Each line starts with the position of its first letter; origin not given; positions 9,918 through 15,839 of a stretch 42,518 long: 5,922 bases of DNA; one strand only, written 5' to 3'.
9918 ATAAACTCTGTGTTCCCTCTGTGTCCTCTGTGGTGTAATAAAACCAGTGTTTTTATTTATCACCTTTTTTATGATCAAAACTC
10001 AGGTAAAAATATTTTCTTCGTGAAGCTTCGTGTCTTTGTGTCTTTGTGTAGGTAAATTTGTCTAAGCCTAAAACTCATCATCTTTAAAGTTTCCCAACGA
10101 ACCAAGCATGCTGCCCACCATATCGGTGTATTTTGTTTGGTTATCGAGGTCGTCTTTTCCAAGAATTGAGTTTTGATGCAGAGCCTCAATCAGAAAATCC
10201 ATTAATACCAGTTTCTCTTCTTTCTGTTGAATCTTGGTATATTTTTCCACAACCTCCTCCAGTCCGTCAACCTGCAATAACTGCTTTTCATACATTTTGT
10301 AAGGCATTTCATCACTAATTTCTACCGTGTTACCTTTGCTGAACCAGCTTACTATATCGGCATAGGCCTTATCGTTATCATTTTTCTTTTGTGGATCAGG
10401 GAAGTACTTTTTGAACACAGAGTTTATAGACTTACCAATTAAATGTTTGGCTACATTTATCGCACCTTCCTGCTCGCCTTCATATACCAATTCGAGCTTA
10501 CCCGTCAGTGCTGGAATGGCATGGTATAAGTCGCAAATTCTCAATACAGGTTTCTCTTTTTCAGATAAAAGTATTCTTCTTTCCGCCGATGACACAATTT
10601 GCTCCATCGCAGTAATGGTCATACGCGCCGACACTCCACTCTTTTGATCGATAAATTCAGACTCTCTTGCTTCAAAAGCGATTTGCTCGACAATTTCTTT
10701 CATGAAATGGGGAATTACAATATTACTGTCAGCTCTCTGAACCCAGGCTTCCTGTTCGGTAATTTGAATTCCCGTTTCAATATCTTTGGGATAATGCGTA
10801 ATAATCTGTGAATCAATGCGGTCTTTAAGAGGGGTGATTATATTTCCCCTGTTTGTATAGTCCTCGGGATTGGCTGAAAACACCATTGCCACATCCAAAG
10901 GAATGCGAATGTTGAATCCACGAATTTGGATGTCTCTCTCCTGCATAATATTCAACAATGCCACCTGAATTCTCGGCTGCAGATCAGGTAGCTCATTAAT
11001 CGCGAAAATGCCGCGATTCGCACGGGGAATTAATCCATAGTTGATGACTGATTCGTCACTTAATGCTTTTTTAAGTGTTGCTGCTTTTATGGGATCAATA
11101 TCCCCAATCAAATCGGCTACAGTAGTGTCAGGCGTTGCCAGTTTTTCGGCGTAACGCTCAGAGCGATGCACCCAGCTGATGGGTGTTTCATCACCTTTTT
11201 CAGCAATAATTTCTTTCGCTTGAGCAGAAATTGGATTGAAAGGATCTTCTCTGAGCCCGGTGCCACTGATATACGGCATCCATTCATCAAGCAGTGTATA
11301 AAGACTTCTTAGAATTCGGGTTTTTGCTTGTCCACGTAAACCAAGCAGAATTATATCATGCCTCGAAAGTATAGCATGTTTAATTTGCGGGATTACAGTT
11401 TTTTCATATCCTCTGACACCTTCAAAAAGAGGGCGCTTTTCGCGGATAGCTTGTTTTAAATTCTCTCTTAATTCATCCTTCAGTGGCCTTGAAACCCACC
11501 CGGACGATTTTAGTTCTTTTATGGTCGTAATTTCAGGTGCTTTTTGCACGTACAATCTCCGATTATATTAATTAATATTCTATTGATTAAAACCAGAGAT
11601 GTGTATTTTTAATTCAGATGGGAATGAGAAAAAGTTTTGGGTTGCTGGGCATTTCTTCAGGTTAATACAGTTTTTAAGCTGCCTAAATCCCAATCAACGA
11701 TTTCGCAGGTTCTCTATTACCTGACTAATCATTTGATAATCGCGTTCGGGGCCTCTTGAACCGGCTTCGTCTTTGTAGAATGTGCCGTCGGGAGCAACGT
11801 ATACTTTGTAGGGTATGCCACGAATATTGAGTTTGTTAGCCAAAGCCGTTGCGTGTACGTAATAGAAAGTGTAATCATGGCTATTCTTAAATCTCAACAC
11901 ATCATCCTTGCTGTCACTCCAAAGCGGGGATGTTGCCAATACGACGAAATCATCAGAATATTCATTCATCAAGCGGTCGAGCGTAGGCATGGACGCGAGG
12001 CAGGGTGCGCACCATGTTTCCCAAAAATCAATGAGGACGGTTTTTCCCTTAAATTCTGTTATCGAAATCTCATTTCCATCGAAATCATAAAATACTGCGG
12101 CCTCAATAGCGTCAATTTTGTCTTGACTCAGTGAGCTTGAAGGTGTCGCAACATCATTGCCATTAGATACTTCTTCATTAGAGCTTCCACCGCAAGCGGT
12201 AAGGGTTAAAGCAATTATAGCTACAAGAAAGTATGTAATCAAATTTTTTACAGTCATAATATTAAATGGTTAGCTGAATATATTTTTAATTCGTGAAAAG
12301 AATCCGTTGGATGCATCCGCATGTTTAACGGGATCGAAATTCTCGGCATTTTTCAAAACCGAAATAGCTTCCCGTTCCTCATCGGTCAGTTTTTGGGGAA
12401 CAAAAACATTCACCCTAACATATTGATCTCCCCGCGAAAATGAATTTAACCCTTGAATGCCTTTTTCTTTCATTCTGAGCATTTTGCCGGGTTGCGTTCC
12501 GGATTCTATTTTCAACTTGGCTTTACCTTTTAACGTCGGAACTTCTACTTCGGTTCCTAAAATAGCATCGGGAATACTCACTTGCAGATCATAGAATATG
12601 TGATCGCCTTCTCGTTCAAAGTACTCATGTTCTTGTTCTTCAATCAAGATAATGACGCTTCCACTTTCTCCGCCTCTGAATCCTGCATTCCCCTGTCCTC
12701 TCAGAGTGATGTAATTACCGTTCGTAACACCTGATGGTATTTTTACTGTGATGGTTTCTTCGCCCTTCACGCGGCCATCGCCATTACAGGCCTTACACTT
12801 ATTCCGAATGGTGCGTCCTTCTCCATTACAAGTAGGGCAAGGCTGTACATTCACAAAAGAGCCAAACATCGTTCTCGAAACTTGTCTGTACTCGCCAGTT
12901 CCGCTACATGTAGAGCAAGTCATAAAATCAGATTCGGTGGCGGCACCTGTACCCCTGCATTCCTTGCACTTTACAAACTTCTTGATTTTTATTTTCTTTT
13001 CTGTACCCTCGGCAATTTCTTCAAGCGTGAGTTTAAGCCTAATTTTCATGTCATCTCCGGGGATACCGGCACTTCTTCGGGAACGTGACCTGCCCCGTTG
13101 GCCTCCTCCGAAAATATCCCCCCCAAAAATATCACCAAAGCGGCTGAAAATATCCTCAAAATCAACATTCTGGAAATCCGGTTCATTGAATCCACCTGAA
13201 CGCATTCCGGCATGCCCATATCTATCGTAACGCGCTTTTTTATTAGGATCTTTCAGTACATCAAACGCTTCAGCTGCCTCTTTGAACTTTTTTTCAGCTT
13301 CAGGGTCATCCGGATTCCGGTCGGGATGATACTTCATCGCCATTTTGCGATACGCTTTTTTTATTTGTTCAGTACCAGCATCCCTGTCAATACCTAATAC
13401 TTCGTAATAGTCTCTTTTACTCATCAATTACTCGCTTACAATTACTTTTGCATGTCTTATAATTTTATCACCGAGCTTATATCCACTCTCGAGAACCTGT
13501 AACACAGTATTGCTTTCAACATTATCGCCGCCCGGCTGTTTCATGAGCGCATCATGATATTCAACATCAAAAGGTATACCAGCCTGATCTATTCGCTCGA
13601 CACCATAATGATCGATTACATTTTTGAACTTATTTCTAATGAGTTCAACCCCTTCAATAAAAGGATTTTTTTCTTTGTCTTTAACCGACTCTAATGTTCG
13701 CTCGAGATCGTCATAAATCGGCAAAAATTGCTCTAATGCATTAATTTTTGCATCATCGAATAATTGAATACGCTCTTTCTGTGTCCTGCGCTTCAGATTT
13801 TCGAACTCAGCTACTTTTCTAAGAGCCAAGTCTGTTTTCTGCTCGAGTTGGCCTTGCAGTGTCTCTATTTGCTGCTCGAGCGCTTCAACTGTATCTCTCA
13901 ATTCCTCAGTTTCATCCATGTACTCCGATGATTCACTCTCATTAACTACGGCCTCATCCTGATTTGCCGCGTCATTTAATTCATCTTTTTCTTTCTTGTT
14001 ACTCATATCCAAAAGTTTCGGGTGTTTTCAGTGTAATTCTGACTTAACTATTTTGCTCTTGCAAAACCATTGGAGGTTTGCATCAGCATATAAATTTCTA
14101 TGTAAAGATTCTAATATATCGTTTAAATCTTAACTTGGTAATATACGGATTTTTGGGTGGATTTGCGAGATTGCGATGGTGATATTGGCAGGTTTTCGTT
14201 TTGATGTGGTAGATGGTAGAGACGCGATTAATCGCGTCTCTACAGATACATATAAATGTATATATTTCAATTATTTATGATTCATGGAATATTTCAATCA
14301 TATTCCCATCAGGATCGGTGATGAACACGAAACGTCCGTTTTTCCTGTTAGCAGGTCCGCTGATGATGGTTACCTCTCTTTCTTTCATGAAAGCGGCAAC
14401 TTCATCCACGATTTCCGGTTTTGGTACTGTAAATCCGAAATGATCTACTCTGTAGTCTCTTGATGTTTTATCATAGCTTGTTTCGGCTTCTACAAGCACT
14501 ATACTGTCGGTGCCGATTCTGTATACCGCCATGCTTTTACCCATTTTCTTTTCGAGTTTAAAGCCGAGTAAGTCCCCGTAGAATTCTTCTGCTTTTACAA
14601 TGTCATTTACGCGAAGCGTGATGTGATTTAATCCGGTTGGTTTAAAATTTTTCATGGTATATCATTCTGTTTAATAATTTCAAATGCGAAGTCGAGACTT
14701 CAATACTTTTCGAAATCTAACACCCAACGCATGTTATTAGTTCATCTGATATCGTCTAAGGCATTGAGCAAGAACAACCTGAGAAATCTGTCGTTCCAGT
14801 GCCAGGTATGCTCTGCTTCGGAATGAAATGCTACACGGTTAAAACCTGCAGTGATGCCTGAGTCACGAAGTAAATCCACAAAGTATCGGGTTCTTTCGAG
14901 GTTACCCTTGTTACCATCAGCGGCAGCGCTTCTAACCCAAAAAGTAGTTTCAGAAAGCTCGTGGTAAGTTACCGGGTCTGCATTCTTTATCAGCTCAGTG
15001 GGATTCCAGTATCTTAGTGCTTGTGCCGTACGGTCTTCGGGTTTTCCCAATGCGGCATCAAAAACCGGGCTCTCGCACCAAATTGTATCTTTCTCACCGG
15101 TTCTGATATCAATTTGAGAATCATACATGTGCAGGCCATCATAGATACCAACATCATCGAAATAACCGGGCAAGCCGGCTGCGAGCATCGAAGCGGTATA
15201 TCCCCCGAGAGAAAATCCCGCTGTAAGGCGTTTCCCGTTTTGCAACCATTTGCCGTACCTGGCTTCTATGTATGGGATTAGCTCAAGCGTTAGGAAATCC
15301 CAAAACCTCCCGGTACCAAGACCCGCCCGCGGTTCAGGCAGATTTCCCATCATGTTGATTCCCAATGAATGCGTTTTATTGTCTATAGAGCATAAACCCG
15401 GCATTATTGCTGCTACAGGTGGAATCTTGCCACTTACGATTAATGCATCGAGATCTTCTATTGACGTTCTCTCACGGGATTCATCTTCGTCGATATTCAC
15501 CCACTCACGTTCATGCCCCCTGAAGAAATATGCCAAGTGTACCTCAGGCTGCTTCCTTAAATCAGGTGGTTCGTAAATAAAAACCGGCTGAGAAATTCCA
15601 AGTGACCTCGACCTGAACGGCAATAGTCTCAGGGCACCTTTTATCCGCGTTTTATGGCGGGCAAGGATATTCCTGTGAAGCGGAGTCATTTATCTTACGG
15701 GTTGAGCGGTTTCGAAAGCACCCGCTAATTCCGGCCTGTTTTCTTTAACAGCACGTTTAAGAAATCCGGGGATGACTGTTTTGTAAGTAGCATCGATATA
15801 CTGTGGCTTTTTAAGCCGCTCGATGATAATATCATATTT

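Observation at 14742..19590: Translationally coupled five-gene operon: esterase, ATP-grasp ligase, GSP-synthase-like ligase, GATase1-like hydrolase, esterase, with no recognised pathway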

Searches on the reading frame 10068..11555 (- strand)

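Call 85: search_protein_families(library=pfam, proteins=[window:10068-11555:-], max_evalue=0.00001)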
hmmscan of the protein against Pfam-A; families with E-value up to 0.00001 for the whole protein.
window:10068-11555:- (495 aa): 2 families
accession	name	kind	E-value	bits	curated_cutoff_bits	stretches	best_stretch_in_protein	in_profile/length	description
PF07728.20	AAA_5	-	8e-07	29.6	22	0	134-246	27-138/139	AAA domain (dynein-related subfamily)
PF00158.32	Sigma54_activat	-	2.1e-06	27.9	20.2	0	172-230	85-143/168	Sigma-54 interaction domain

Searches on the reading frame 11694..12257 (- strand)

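Call 85: search_protein_families(library=pfam, proteins=[window:11694-12257:-], max_evalue=0.00001)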
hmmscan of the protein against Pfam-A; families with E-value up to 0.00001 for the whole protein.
window:11694-12257:- (187 aa): 4 families
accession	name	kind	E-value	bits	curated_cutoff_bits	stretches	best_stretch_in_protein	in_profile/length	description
PF00578.27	AhpC-TSA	-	2.8e-10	40.6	26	1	54-135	11-88/124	AhpC/TSA family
PF08534.16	Redoxin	-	6.9e-10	39.3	26.6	1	58-134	13-91/148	Redoxin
PF00085.26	Thioredoxin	-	1.8e-08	34.8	23.5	1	71-107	18-54/103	Thioredoxin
PF13905.12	Thioredoxin_8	-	3.7e-08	34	27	1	71-159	1-93/94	Thioredoxin-like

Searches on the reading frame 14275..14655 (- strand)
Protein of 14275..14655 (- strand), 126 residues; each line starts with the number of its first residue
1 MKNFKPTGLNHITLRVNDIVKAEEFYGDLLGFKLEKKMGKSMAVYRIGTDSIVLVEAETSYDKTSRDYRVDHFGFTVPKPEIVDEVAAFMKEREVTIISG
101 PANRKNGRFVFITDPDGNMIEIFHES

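Call 3: search_protein_families(library=pfam, proteins=[window:14275-14655:-], max_evalue=0.01)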
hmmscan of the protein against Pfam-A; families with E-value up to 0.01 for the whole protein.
window:14275-14655:- (126 aa): 5 families
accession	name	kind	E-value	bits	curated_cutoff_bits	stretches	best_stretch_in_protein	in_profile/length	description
PF00903.31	Glyoxalase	-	1.2e-20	74.6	20.6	1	8-122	1-121/121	Glyoxalase/Bleomycin resistance protein/Dioxygenase superfamily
PF12681.13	Glyoxalase_2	-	7.4e-08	32.8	30.1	1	11-122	3-113/118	Glyoxalase-like domain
PF22677.2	Ble-like_N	-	2.5e-06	27.6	24.5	1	11-46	4-39/41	Bleomycin resistance protein-like N-terminal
PF13669.12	Glyoxalase_4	-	0.00037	21.2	27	1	10-110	1-107/109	Glyoxalase/Bleomycin resistance protein/Dioxygenase superfamily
PF19581.5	Glyoxalase_7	-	0.0035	17.7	23.6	0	14-41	20-49/133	Glyoxalase superfamily protein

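Call 4: search_protein_families(library=ncbifam, proteins=[window:14275-14655:-], max_evalue=0.01)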
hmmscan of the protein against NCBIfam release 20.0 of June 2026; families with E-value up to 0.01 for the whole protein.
window:14275-14655:- (126 aa): 40 families (the best 25 are shown)
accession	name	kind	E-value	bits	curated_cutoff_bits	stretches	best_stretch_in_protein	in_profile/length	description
NF000125.1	498180014_fosA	hypoth_equivalog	4.4e-16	59.2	250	1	5-125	2-119/129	Fos family putative thiol transferase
NF000496.2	Fos_GSH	equivalog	4.6e-13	49.4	180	1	7-123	3-115/136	fosfomycin resistance glutathione transferase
NF000493.1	Fos_BSH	exception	1.6e-11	44.8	240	1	8-123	3-116/137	FosB/FosD family fosfomycin resistance bacillithiol transferase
NF000495.1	FosK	exception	2.4e-11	43.6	280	1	7-123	3-110/132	fosfomycin resistance glutathione transferase FosK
NF003152.0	PRK04101.1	equivalog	4.9e-11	43.1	171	1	7-123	3-117/139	metallothiol transferase FosB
NF000094.1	354827590_fosA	exception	6.6e-11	42.5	275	1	7-122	3-111/135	FosA family fosfomycin resistance glutathione transferase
NF000085.1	Fos_BSH_Saur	exception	1.1e-10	42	260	1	8-123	4-117/139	FosB1/FosB3 family fosfomycin resistance bacillithiol transferase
TIGR02295.1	HpaD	equivalog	1.7e-10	40.6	321.4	1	10-125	6-118/298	3,4-dihydroxyphenylacetate 2,3-dioxygenase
TIGR03211.1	catechol_2_3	equivalog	1.9e-10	40.5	320.2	1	5-124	142-264/303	catechol 2,3-dioxygenase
TIGR00068.2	glyox_I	equivalog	2.8e-10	40.3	120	2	58-125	75-140/143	lactoylglutathione lyase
NF000098.1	Fos_BSH_Bcer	exception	7.2e-10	39.3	295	1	9-122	5-116/138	FosB family fosfomycin resistance bacillithiol transferase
NF000074.1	299782349_fosC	exception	7.2e-10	39.1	250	1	8-124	4-111/132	FosC2 family fosfomycin resistance glutathione transferase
NF000221.4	FosA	exception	2e-09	37.5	250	1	8-123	4-115/137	FosA family fosfomycin resistance glutathione transferase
NF000063.1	Fos_BSH_Sepi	exception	4e-09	36.7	300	1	7-123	4-118/142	FosB family fosfomycin resistance bacillithiol transferase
NF000339.2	fos-Crono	exception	4.5e-09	36.6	275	1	7-123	2-111/134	FosA family fosfomycin resistance glutathione transferase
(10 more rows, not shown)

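Call 83: search_protein_families(library=padloc, proteins=[window:14275-14655:-], max_evalue=0.001)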
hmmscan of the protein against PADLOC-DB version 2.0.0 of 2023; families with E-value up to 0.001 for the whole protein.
window:14275-14655:- (126 aa): 0 families

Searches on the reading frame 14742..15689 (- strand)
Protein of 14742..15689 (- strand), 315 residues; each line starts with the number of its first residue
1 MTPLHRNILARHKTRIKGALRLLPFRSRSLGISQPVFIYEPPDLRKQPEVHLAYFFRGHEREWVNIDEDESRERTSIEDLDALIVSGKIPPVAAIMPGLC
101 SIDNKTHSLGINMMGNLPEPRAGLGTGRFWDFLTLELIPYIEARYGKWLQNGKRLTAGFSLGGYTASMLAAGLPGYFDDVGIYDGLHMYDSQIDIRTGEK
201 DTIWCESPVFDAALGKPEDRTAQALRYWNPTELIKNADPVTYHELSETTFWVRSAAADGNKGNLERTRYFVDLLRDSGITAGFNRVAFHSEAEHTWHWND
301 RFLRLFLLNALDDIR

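Call 3: search_protein_families(library=pfam, proteins=[window:14742-15689:-], max_evalue=0.01)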
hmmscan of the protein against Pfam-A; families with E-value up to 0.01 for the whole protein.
window:14742-15689:- (315 aa): 1 family
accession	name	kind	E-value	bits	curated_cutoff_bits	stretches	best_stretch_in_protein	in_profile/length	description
PF00756.26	Esterase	-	4.4e-09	36.9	22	1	27-186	1-149/251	Putative esterase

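Call 4: search_protein_families(library=ncbifam, proteins=[window:14742-15689:-], max_evalue=0.01)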
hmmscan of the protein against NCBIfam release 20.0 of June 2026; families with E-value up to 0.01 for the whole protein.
window:14742-15689:- (315 aa): 2 families
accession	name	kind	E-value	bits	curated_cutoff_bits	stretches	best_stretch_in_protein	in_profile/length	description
NF041944.1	Xylase_Ferestase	equivalog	8.8e-05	20.9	1200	1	17-190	465-627/694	bifunctional endo-1,4-beta-xylanase/feruloyl esterase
NF041419.1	CC_star_Cory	equivalog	0.0048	16.9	80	0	131-150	46-65/80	cory-CC-star protein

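Call 32: search_solved_structures(query=window:14742-15689:-, max_evalue=1, show_alignments=1)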
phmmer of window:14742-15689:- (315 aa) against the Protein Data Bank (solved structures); distinct sequences matched with E-value up to 1: 18.
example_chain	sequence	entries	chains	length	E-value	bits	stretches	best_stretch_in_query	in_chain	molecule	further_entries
6rzn_A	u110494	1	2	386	2.6e-08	36.4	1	11-184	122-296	Ferulic acid esterase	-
8bbp_A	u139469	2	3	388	2.6e-08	36.4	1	11-184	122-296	Ferulic acid esterase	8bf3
8bbp_B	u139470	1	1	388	2.7e-08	36.3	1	11-184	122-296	Ferulic acid esterase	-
6rzo_B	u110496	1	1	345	3.4e-05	26.1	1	17-194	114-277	Ferulic acid esterase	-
6rzo_A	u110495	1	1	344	3.4e-05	26.1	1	17-194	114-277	Ferulic acid esterase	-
1jjf_A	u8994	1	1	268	0.00046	22.4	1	24-165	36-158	ENDO-1,4-BETA-XYLANASE Z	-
8z91_A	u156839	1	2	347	0.00075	21.7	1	28-177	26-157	Esterase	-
1jt2_A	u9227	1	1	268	0.0012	21.1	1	24-165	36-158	PROTEIN (ENDO-1,4-BETA-XYLANASE Z)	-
6ne9_A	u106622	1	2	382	0.035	16.2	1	118-192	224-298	Isoamylase protein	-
6mot_A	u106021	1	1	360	0.041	16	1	40-185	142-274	Isoamylase N-terminal domain protein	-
6mou_A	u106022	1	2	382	0.047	15.8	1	40-185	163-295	Isoamylase N-terminal domain protein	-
3gff_A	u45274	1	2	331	0.051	15.7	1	106-167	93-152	IroE-like serine hydrolase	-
7b5v_A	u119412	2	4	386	0.066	15.3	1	80-195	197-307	Carbohydrate Esterase family 1 protein with an N-terminal carbohydrate binding module fami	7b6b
7xrt_A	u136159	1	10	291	0.076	15.1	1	125-178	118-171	Ferulic acid esterase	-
7xrv_A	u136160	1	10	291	0.2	13.7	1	125-178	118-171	Ferulic acid esterase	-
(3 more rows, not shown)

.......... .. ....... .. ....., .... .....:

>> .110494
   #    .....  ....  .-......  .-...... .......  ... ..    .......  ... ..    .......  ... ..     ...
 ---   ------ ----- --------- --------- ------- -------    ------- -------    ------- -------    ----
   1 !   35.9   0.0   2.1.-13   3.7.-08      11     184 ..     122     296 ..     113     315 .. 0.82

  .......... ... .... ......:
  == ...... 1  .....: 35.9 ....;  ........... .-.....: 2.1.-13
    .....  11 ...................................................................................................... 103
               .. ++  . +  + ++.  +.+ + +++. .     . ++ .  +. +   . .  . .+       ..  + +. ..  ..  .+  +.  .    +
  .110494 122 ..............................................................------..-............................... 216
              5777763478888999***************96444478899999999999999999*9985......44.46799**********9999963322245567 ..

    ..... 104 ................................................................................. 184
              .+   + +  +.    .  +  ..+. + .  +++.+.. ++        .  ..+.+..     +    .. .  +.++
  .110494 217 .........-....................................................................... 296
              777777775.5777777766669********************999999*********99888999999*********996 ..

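Call 83: search_protein_families(library=padloc, proteins=[window:14742-15689:-], max_evalue=0.001)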
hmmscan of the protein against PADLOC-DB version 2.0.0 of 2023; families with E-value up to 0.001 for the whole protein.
window:14742-15689:- (315 aa): 0 families
